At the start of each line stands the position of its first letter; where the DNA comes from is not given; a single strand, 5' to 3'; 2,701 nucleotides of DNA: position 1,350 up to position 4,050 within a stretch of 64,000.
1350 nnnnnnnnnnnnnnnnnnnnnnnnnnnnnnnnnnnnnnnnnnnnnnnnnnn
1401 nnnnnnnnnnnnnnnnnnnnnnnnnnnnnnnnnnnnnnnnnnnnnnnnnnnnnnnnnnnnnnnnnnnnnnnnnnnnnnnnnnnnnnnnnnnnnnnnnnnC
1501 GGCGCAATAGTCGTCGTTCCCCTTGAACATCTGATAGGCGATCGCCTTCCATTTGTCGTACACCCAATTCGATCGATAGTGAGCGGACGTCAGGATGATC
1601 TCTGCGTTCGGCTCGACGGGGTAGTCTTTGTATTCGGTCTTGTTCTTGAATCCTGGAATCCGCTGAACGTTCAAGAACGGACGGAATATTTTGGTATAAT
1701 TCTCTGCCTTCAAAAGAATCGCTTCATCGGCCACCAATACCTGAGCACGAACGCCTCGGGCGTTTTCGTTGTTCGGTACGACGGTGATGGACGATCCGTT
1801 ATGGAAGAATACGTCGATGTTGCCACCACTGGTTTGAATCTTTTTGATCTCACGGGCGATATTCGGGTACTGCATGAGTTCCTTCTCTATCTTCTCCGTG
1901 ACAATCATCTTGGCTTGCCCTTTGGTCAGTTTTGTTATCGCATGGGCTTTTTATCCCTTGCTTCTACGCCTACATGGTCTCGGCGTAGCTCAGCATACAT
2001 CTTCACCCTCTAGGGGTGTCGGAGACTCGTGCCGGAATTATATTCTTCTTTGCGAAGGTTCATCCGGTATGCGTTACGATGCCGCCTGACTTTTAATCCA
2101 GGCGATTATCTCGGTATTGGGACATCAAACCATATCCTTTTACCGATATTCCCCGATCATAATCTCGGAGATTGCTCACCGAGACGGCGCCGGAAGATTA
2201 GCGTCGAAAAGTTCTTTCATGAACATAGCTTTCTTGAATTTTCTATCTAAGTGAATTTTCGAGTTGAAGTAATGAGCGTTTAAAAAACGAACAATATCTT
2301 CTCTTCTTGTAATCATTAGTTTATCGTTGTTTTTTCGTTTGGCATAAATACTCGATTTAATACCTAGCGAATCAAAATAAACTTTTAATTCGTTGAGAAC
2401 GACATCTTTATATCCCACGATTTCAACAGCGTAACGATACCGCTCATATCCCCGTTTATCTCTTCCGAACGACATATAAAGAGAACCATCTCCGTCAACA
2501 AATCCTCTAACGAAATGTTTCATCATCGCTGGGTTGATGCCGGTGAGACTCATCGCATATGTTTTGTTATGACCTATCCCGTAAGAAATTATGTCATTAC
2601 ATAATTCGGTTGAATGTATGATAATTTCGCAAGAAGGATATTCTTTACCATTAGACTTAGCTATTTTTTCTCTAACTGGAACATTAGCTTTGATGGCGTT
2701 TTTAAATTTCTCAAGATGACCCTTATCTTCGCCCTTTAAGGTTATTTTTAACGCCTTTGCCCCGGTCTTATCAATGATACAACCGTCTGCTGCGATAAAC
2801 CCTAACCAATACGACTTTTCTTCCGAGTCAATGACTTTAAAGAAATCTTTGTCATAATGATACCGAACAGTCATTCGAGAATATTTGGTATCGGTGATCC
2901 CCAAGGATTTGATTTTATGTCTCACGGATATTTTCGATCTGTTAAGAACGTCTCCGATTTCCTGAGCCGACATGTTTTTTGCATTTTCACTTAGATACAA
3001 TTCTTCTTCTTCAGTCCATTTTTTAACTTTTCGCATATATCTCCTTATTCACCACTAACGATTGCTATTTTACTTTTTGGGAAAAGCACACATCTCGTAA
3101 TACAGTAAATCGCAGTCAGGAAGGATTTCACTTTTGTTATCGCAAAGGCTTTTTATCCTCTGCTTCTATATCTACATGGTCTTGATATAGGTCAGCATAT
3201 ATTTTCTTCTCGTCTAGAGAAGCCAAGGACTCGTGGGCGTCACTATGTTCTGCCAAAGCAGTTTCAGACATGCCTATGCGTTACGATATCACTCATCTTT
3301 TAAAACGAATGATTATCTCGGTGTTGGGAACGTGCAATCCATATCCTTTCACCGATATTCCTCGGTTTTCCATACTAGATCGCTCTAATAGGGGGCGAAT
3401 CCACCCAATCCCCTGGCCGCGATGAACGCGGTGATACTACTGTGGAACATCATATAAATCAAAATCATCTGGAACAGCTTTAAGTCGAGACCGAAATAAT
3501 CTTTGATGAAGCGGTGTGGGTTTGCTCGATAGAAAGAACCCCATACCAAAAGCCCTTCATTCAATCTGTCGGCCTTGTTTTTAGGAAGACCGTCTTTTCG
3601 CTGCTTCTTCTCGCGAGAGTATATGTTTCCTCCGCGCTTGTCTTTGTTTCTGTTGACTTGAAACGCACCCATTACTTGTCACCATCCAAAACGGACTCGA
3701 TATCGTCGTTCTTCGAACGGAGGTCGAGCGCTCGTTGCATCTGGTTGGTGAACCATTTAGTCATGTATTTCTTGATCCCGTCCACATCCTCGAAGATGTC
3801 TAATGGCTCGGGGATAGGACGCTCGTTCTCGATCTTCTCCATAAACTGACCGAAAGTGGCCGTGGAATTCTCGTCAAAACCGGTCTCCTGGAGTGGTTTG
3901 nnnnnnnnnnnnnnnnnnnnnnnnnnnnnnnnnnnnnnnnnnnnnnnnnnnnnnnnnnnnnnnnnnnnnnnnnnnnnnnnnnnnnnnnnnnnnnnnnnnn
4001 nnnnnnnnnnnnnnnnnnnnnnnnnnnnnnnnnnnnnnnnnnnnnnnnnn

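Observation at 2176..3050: Homing endonuclease with two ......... motifs and a sigma-like HTH, starting 14 nt into intron 2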

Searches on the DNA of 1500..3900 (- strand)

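Call 3: search_rna_families(source=window, start=1500, end=3900, threshold=evalue, max_evalue=1, show_alignments=3)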
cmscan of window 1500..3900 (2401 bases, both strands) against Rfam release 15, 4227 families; matches with E-value up to 1: 1.
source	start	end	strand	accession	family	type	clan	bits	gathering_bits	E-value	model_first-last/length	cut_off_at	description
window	2489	2530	-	RF01122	sR39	Gene; snRNA; snoRNA; CD-box;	-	17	50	0.32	1-56/56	no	Small nucleolar RNA sR39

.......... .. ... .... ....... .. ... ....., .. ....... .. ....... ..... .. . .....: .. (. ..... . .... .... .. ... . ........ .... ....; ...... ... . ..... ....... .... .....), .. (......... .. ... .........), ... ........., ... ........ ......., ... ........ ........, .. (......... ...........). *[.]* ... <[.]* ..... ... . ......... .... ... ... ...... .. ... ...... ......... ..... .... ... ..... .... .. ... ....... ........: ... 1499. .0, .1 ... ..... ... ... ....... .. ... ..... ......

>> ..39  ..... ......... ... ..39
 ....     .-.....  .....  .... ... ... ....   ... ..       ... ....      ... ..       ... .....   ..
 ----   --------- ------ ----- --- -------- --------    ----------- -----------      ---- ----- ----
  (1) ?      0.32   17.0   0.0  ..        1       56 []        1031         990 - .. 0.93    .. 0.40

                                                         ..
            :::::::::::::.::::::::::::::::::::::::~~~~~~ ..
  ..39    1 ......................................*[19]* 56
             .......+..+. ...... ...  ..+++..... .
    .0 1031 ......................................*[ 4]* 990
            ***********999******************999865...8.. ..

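Call 9: search_dna_similar(query=window:3129-3402:-, collection=phages, mode=distant, max_rows=30, max_evalue=0.01)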
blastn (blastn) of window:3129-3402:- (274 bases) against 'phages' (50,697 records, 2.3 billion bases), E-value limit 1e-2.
Records with a match: 117; places in all: 121; records where one place covers at least 80% of the query: 0.
Best place of each record, by identity: >=99% 1; 90-95% 66; 80-90% 28; 60-80% 22.
By first word of the organism name: Streptococcus 61; Staphylococcus 33; Clostridium 8; Clostridioides 3; Lactobacillus 2; Oenococcus 1; Dulem 1; uncultured 1; Peptoclostridium 1; Bacteriophage 1; and 5 more.
By host as written in the record: Streptococcus thermophilus 47; Staphylococcus sp. 13; Streptococcus thermophilus ST47795 6; - 5; Clostridium perfringens 4; Staphylococcus aureus 4; Staphylococcus epidermidis 3; Mammaliicoccus sciuri C6854 3; and 24 more.
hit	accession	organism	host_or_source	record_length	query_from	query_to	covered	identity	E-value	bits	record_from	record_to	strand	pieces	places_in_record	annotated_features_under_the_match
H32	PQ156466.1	Oenococcus phage Krappator149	Oenococcus oeni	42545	78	268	70%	70.5%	5e-10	71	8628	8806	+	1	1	hypothetical protein (x2)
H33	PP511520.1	Dulem virus 41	Varecia variegata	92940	165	271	39%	78.4%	2e-14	84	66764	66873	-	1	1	hypothetical protein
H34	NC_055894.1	uncultured phage cr6_1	human feces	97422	193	274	30%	78.0%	4e-5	54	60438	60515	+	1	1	none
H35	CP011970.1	Peptoclostridium phage phiCDIF1296T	Peptoclostridium difficile strain ...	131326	193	270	28%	78.5%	3e-7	62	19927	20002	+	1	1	none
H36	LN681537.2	Clostridium phage phiCD211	Clostridium difficile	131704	193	270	28%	78.5%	3e-7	62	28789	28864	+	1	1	none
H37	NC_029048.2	Clostridium phage phiCD211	Clostridium difficile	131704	193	270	28%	78.5%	3e-7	62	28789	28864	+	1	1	none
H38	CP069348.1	Clostridioides phage pCD1602_4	water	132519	193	269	28%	79.2%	3e-7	61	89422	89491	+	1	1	record has no annotation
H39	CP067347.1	Clostridioides phage ES-S-0107-01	Clostridioides sp. ES-S-0107-01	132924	193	269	28%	79.2%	3e-7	61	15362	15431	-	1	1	record has no annotation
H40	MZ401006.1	Clostridium phage CPQ4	Clostridium perfringens JCM 1290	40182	197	274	28%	75.6%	3e-6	58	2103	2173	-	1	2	none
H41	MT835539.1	Bacteriophage sp.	human fecal samples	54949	193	269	28%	75.3%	1e-4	52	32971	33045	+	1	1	record has no annotation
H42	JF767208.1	Clostridium phage phiCP13O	Clostridium perfringens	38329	197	271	27%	77.3%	3e-7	62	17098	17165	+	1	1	phage-related minor tail protein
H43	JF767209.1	Clostridium phage phiCP34O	Clostridium perfringens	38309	197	271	27%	77.3%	3e-7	62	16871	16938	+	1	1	phage-related minor tail protein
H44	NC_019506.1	Clostridium phage phiCP13O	Clostridium perfringens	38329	197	271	27%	77.3%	3e-7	62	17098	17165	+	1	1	tail length tape measure protein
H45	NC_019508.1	Clostridium phage phiCP34O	Clostridium perfringens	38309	197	271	27%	77.3%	3e-7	62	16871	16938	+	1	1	tail length tape measure protein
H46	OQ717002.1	Clostridium phage vB_CpeS-17DYC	Clostridium perfringens 012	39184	197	271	27%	77.3%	3e-7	62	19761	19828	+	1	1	tail length tape-measure protein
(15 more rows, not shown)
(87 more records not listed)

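Call 51: search_dna_similar(query=window:1927-2200:-, collection=phages, mode=distant, max_rows=40, max_evalue=0.01, rows=spread)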
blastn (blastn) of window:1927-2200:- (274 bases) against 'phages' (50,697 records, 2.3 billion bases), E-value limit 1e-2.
Records with a match: 71; places in all: 71; records where one place covers at least 80% of the query: 2.
Best place of each record, by identity: 90-95% 52; 80-90% 10; 60-80% 9.
By first word of the organism name: Streptococcus 61; Bacillus 3; Staphylococcus 2; Yersinia 2; Arcanobacterium 1; Dulem 1; Alicyclobacillus 1.
By host as written in the record: Streptococcus thermophilus 47; Streptococcus thermophilus ST47795 6; Streptococcus thermophilus ST68757 3; Streptococcus thermophilus ST64985 3; Bacillus subtilis 2; Yersinia enterocolitica 2; Streptococcus thermophilus ST64476 2; Arcanobacterium sp. 1; and 5 more.
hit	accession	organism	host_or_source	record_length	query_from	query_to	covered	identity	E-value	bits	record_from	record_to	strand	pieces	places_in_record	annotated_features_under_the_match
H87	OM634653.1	Bacillus phage vB_BsuS_PJN02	Bacillus subtilis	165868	13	274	96%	66.9%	2e-10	72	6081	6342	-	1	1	endonuclease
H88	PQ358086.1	Arcanobacterium phage TPWB06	Arcanobacterium sp.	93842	74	271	72%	65.8%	2e-3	49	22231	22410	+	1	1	hypothetical protein | tail length tape measure protein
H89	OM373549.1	Staphylococcus phage vB_SpsS-DH5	Staphylococcus pseudintermedius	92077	74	271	72%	65.8%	2e-3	49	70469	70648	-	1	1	record has no annotation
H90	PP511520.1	Dulem virus 41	Varecia variegata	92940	157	271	42%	71.9%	5e-4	51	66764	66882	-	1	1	hypothetical protein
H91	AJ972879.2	Yersinia phage phiR1-37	Yersinia enterocolitica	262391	126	209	31%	75.0%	5e-4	51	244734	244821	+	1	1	none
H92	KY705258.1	Streptococcus phage P4761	Streptococcus thermophilus ST64476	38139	236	270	13%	91.4%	5e-4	51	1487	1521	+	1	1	none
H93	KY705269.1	Streptococcus phage P7572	Streptococcus thermophilus ST68757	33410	236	270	13%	91.4%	5e-4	51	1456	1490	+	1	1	none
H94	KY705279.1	Streptococcus phage P7953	Streptococcus thermophilus ST47795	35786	236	270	13%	91.4%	5e-4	51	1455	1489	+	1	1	none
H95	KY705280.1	Streptococcus phage P7954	Streptococcus thermophilus ST47795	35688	236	270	13%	91.4%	5e-4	51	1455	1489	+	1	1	none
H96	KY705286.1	Streptococcus phage P9853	Streptococcus thermophilus ST64985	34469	236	270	13%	91.4%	5e-4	51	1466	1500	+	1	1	none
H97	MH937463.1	Streptococcus phage CHPC676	Streptococcus thermophilus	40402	236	270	13%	91.4%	5e-4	51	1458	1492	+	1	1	none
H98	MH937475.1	Streptococcus phage CHPC931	Streptococcus thermophilus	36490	236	270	13%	91.4%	5e-4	51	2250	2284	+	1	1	none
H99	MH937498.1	Streptococcus phage CHPC1057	Streptococcus thermophilus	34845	236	270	13%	91.4%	5e-4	51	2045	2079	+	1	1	none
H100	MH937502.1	Streptococcus phage CHPC1083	Streptococcus thermophilus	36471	236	270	13%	91.4%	5e-4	51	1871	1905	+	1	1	none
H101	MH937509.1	Streptococcus phage CHPC1230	Streptococcus thermophilus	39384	236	270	13%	91.4%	5e-4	51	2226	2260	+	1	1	none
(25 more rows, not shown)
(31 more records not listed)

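Call 80: search_rna_families(source=window, start=3110, end=3420, threshold=evalue, max_evalue=10, show_alignments=1)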
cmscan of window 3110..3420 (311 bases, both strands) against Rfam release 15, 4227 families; matches with E-value up to 10: 1.
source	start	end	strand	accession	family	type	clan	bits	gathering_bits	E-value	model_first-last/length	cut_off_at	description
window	3110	3192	-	RF04188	Hovlinc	Gene; ribozyme;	-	13.3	42.3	3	1-86/170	3'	Hovlinc ribozyme (hominin vlincRNA-located)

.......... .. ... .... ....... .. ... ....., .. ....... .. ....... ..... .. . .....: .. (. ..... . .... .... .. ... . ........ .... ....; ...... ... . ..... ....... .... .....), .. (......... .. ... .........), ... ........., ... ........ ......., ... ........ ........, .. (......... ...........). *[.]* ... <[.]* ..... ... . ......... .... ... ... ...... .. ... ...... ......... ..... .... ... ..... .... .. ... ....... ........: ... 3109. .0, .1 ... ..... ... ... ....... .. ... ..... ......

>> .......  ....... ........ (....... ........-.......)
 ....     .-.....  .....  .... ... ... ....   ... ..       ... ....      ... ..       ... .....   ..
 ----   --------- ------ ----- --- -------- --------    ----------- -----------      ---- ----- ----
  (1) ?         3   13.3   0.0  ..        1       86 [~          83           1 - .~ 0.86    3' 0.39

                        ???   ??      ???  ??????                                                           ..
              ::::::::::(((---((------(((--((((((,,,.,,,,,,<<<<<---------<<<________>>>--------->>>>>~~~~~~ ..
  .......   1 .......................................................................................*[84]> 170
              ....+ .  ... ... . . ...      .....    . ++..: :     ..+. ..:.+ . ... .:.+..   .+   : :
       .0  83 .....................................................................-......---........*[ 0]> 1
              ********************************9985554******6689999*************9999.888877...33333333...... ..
